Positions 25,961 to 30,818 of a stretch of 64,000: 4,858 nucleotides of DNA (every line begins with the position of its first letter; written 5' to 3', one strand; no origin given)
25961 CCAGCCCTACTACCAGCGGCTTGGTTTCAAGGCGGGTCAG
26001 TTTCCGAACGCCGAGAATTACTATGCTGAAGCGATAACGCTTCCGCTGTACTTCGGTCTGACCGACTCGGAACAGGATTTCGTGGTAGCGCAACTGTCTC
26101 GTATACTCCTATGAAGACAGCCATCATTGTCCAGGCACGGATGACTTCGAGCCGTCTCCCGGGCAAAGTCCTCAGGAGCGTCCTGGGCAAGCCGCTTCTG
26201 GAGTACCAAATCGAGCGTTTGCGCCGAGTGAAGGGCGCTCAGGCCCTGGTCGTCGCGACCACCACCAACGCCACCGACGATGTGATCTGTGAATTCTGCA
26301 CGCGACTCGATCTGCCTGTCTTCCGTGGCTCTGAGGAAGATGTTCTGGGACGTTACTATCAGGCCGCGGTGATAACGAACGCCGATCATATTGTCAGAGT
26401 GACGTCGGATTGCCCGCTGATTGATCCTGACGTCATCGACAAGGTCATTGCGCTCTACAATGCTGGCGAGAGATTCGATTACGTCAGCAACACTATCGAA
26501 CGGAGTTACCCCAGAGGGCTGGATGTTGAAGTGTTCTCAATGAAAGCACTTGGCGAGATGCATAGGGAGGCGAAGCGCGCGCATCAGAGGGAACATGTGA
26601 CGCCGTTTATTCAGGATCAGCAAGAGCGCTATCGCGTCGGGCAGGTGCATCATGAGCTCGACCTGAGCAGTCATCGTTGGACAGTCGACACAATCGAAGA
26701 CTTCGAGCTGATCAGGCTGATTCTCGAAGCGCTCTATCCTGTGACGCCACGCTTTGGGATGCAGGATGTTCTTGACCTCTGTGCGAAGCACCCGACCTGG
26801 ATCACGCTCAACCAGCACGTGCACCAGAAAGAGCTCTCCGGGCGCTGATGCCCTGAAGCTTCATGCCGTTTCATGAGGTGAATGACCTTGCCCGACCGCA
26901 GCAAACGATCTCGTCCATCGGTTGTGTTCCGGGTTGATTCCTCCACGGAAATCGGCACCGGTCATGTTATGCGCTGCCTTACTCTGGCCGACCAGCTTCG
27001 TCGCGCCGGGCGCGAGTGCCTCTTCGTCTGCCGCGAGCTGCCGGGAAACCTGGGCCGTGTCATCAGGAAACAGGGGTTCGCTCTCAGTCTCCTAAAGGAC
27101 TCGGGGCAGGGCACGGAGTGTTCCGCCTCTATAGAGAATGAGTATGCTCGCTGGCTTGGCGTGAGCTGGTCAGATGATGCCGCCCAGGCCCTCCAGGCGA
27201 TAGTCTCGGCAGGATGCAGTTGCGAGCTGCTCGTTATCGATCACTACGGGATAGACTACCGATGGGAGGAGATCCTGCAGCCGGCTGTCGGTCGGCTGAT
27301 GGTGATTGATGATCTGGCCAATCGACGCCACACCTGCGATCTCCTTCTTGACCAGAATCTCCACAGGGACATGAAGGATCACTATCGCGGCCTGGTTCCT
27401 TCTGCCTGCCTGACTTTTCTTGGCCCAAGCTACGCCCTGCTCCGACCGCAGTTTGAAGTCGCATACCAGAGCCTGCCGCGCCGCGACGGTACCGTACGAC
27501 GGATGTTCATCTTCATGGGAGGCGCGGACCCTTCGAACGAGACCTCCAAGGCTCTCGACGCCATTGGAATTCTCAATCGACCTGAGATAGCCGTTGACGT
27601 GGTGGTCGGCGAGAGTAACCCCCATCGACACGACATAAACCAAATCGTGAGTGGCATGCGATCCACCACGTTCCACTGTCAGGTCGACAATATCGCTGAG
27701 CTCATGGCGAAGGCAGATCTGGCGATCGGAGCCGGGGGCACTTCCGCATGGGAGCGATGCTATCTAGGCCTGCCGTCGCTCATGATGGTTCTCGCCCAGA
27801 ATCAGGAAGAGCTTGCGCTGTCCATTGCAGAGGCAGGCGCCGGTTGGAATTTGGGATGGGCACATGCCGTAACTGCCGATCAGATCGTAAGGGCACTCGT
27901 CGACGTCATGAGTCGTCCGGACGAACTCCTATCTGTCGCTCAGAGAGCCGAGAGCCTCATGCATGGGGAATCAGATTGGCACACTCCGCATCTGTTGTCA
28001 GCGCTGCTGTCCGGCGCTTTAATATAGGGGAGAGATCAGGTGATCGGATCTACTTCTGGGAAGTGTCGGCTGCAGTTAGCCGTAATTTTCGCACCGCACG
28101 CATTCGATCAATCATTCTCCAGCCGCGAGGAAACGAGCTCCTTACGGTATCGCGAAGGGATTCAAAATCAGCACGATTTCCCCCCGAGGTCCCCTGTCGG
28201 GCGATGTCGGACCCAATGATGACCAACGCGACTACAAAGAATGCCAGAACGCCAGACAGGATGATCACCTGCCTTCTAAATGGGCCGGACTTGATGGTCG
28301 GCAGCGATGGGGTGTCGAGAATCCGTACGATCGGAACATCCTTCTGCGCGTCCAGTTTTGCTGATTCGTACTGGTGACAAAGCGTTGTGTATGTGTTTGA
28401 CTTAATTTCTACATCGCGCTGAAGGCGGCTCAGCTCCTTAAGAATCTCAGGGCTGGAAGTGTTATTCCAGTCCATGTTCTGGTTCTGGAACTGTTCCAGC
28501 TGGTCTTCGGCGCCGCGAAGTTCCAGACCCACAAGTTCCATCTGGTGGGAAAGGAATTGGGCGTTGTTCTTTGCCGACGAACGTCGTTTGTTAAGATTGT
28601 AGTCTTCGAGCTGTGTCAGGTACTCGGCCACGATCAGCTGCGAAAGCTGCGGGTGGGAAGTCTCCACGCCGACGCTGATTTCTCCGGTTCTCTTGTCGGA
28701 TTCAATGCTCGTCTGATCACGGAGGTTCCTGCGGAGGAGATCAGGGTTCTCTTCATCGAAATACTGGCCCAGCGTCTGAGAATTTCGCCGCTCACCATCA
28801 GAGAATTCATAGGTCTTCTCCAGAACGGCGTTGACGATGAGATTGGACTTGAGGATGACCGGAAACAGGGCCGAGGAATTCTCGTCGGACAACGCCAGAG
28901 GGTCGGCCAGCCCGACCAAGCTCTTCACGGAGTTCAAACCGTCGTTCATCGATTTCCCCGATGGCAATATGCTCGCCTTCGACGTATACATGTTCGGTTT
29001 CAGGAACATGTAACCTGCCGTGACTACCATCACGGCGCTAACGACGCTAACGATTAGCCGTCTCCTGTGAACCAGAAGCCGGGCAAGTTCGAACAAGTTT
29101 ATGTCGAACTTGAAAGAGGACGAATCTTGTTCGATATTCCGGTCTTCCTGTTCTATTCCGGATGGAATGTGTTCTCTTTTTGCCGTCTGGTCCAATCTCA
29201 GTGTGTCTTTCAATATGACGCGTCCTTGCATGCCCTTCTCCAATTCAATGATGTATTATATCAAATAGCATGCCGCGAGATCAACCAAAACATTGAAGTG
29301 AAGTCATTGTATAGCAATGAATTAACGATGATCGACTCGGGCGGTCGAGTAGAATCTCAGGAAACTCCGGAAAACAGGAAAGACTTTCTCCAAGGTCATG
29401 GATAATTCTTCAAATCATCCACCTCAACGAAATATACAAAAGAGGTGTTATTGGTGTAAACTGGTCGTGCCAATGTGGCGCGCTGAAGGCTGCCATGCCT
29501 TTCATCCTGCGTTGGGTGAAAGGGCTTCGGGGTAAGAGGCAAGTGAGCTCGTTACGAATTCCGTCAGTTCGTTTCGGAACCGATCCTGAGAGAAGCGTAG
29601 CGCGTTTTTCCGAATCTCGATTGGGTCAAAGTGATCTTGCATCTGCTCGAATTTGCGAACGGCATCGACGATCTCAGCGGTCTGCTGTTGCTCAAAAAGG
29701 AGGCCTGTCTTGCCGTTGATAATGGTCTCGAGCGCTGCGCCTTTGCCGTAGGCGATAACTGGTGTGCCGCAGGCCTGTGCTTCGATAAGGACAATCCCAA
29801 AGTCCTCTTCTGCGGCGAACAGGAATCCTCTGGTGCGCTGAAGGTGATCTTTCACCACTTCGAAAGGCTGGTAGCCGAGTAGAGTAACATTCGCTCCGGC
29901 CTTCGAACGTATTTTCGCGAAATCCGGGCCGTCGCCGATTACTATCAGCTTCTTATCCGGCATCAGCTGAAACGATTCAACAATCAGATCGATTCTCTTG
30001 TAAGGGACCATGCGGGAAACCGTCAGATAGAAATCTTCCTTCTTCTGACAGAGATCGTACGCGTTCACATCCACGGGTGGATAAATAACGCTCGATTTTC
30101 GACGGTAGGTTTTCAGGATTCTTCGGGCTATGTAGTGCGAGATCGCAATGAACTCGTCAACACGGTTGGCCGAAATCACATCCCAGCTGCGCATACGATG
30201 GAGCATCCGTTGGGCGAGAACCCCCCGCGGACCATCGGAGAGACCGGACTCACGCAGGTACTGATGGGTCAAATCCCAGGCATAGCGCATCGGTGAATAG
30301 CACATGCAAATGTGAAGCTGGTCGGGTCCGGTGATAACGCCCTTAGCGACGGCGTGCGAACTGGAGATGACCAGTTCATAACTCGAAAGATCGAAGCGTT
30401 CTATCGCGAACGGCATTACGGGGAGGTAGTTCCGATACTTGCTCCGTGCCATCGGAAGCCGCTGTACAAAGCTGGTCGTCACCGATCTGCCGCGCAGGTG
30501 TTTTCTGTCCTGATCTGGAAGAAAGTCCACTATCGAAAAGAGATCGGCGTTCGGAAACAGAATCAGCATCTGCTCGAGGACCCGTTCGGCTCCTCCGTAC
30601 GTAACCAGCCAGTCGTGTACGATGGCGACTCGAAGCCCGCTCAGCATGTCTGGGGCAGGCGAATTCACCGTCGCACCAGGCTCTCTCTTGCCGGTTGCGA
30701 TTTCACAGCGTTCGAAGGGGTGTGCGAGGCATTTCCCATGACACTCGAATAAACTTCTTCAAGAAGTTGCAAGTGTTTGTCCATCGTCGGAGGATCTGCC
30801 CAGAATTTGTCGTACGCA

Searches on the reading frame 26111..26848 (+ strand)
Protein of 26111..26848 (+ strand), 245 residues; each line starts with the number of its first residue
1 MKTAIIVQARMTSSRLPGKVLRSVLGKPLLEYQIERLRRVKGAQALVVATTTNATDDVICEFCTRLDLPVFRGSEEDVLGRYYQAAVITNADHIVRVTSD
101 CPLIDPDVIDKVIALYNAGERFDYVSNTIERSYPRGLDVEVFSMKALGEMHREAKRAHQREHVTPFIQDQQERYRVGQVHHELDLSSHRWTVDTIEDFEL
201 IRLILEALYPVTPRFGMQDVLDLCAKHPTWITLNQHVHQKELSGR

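Call 13: search_protein_families(library=pfam, proteins=[window:26111-26848:+], max_evalue=0.001)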
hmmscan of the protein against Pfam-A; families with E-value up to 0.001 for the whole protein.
window:26111-26848:+ (245 aa): 2 families
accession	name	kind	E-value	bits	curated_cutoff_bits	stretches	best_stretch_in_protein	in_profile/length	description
PF02348.25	CTP_transf_3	-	9.9e-32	110.9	22.6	1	4-182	1-178/217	Cytidylyltransferase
PF12804.13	NTP_transf_3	-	1e-07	32.7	27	1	18-126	15-122/160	MobA-like NTP transferase domain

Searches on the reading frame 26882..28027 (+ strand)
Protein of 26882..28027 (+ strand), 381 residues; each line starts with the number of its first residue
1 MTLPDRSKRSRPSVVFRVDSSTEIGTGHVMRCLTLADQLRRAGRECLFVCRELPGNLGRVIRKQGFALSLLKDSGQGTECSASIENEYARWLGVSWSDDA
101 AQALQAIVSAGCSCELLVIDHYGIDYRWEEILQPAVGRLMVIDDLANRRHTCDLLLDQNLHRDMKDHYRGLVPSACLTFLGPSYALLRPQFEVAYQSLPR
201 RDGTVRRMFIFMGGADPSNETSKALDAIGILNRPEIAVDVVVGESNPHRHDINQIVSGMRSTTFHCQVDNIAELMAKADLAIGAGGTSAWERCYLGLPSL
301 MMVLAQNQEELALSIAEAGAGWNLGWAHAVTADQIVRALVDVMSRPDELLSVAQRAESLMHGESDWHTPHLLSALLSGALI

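Call 13: search_protein_families(library=pfam, proteins=[window:26882-28027:+], max_evalue=0.001)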
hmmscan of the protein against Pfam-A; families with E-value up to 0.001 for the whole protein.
window:26882-28027:+ (381 aa): 1 family
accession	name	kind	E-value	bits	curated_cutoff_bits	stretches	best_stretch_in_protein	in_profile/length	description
PF04101.22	Glyco_tran_28_C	-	3.8e-08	34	22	1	235-355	30-153/166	Glycosyltransferase family 28 C-terminal domain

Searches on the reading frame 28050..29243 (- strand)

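Call 13: search_protein_families(library=pfam, proteins=[window:28050-29243:-], max_evalue=0.001)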
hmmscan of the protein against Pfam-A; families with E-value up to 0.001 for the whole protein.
window:28050-29243:- (397 aa): 2 families
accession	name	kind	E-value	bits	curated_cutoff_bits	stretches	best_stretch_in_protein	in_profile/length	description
PF02706.20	Wzz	-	5.6e-11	43.1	25.5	1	47-143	2-90/91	Chain length determinant protein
PF13807.11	GNVR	-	5.9e-09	36.2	27.7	1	270-341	5-76/82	G-rich domain on putative tyrosine kinase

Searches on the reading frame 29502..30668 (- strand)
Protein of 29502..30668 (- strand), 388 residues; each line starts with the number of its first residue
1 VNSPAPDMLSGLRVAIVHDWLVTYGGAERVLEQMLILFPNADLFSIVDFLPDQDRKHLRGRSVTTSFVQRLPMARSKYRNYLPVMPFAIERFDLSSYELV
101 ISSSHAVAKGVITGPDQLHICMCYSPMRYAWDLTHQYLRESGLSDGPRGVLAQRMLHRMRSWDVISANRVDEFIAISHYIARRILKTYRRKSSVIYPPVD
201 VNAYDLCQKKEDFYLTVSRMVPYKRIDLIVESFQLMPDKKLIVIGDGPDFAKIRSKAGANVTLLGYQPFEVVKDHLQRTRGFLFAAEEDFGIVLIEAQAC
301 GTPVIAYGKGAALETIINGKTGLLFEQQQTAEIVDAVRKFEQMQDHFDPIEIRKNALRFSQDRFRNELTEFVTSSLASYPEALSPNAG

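Call 13: search_protein_families(library=pfam, proteins=[window:29502-30668:-], max_evalue=0.001)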
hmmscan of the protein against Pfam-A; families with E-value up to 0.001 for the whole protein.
window:29502-30668:- (388 aa): 3 families
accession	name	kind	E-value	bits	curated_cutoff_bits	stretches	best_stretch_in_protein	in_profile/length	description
PF00534.26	Glycos_transf_1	-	5.8e-26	91.5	26.4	1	209-345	13-160/172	Glycosyl transferases group 1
PF13692.12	Glyco_trans_1_4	-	6.4e-21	75.5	27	1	215-339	5-138/142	Glycosyl transferases group 1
PF13439.12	Glyco_transf_4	-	4.2e-06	27.3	28.5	1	25-202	2-169/170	Glycosyltransferase Family 4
